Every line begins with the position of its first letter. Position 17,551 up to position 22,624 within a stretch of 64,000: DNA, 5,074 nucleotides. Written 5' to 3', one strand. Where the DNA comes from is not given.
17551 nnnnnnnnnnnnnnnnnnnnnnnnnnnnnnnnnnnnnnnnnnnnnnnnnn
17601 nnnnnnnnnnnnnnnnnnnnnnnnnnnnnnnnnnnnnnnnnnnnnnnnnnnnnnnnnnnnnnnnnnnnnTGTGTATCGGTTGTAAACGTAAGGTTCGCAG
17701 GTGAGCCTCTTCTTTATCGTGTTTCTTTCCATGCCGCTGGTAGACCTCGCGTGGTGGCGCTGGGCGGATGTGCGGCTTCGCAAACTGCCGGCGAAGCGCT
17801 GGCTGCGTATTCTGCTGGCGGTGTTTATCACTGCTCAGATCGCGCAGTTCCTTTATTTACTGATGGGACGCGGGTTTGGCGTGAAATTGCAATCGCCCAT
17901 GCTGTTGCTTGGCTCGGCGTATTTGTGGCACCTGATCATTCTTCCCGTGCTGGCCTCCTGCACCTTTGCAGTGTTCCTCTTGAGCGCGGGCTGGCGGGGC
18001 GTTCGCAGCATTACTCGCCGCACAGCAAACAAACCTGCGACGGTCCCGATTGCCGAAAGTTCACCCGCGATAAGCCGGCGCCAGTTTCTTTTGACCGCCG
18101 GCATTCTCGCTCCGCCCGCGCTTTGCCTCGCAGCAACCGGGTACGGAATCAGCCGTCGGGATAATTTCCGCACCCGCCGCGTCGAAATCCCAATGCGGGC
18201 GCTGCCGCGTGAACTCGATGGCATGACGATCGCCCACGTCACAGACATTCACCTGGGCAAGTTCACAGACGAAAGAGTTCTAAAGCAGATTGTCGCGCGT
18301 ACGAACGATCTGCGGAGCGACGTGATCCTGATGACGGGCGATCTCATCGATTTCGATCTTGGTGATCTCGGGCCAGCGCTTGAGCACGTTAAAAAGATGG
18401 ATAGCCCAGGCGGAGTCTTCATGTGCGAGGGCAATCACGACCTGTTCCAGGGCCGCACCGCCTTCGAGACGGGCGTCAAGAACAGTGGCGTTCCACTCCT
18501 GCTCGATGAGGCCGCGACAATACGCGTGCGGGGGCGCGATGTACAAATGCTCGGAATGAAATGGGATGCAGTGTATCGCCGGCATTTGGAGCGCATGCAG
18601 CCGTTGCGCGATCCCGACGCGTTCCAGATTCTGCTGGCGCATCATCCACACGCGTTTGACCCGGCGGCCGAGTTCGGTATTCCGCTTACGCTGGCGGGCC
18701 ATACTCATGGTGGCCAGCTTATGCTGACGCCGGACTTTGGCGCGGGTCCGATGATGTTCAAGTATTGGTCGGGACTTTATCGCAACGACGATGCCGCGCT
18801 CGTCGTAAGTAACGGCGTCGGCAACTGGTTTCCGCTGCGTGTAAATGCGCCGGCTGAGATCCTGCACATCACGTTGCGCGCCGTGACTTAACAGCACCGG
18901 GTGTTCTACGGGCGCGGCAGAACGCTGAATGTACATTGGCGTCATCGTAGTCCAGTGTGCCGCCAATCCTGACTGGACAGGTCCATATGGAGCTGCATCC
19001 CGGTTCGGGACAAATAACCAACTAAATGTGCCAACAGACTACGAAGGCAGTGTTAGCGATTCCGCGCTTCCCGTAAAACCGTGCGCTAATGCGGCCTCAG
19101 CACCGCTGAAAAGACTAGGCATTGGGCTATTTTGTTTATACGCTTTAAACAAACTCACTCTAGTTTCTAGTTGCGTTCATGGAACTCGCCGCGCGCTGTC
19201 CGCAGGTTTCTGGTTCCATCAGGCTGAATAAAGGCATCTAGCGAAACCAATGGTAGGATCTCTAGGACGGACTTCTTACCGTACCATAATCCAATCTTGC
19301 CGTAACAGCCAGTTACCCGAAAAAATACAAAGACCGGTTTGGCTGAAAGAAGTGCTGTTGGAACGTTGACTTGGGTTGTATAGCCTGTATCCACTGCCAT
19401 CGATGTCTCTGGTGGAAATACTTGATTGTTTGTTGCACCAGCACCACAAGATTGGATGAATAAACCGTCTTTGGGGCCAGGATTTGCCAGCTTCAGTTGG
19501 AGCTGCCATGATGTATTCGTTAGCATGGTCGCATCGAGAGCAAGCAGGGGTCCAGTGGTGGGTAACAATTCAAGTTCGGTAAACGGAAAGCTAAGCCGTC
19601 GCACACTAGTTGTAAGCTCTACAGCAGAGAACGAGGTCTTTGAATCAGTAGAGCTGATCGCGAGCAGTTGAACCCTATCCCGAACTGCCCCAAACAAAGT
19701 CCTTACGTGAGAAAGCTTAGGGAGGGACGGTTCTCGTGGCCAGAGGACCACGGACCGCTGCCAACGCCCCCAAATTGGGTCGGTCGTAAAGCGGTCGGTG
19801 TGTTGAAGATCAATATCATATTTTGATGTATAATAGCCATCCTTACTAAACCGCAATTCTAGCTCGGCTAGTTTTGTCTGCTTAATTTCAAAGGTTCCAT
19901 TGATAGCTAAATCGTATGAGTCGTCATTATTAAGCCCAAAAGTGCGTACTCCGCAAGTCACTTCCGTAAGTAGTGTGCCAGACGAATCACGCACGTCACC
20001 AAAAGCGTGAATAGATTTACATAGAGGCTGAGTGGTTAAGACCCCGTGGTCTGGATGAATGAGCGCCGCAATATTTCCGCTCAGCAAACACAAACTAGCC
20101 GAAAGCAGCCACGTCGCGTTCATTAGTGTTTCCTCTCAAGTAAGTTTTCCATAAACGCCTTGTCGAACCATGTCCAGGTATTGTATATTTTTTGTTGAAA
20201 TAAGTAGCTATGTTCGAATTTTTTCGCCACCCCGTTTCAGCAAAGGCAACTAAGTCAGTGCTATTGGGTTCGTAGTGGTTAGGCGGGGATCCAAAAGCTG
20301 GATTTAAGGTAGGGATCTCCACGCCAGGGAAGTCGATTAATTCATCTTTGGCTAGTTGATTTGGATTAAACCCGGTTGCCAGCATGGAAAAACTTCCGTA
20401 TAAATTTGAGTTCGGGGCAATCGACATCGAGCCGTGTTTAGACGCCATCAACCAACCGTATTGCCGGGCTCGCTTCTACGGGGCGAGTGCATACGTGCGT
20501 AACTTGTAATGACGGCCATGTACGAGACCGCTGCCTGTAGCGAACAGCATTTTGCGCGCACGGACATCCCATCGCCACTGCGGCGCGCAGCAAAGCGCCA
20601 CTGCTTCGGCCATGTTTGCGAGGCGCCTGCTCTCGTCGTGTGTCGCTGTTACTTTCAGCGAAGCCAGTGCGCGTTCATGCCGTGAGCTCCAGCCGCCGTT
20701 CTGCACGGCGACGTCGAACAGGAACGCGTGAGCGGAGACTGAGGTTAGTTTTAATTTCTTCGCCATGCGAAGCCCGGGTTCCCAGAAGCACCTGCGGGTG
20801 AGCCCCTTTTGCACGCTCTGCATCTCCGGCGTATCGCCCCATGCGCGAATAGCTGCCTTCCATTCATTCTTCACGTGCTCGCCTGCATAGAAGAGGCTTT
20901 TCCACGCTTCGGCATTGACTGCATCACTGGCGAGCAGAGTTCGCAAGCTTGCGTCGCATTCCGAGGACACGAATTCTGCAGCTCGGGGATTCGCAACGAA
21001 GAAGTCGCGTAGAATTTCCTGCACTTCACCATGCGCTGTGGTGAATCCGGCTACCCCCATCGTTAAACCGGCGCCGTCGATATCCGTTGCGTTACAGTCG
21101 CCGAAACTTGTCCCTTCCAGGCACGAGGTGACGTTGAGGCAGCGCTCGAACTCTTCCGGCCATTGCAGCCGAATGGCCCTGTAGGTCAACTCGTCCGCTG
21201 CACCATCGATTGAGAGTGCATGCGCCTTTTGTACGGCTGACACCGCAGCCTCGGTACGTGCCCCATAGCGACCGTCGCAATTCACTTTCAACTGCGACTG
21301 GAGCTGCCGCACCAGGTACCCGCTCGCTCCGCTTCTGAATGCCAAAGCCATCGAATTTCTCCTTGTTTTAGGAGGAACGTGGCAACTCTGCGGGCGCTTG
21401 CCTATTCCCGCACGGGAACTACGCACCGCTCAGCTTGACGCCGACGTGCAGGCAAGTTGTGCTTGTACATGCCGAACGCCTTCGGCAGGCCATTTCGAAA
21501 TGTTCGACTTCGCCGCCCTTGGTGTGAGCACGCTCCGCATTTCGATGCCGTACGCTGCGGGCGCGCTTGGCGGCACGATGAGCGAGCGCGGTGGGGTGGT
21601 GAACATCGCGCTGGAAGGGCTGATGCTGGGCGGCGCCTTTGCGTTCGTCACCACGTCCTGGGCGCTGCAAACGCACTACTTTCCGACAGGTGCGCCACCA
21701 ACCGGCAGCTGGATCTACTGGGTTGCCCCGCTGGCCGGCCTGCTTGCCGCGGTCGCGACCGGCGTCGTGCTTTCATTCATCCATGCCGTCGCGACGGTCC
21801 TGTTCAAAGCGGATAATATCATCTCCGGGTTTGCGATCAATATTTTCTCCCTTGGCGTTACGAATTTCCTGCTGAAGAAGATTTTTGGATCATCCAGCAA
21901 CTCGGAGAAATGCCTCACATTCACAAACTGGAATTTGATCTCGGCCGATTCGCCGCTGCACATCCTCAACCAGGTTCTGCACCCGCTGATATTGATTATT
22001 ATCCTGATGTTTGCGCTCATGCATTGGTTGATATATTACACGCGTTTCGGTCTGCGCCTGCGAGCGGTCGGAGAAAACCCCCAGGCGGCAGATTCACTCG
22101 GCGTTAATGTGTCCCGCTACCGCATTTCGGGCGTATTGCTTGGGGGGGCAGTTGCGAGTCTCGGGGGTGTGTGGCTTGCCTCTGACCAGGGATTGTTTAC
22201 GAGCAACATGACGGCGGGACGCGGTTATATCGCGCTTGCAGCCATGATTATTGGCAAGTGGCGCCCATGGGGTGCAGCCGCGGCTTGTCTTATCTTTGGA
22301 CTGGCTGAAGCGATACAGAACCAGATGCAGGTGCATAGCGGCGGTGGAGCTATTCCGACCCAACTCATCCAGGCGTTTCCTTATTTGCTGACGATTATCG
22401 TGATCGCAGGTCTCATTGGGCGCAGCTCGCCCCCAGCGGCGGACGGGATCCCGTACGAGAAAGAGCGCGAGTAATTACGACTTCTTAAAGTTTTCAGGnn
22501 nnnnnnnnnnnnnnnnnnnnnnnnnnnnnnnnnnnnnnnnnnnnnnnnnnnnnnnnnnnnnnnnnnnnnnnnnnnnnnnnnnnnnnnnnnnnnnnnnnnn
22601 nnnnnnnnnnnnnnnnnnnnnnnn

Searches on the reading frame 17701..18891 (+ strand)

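Call 10: search_protein_families(library=pfam, proteins=[window:17701-18891:+], max_evalue=0.001)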
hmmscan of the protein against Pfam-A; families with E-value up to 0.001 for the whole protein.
window:17701-18891:+ (396 aa): 2 families
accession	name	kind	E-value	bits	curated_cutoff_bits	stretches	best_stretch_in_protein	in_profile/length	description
PF00149.33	Metallophos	-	1.3e-11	45.7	21.5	1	175-337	1-190/191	Calcineurin-like phosphoesterase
PF12850.12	Metallophos_2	-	0.00013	22.5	27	1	175-300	1-100/154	Calcineurin-like phosphoesterase superfamily domain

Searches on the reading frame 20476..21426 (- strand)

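Call 10: search_protein_families(library=pfam, proteins=[window:20476-21426:-], max_evalue=0.001)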
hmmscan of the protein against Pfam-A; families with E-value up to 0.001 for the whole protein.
window:20476-21426:- (316 aa): 2 families
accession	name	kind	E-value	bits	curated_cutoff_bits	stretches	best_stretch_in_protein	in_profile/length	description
PF01374.23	Glyco_hydro_46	-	2.1e-09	37.8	27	1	117-265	25-155/210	Glycosyl hydrolase family 46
PF01471.23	PG_binding_1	-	4.9e-08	33.5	23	1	39-85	5-57/57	Putative peptidoglycan binding domain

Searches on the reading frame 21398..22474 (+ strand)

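Call 10: search_protein_families(library=pfam, proteins=[window:21398-22474:+], max_evalue=0.001)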
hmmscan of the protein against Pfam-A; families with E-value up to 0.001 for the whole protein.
window:21398-22474:+ (358 aa): 1 family
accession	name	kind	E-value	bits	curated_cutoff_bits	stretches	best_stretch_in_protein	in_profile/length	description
PF02653.21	BPD_transp_2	-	1.7e-43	149.1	26.8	1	45-335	5-268/269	Branched-chain amino acid transport system / permease component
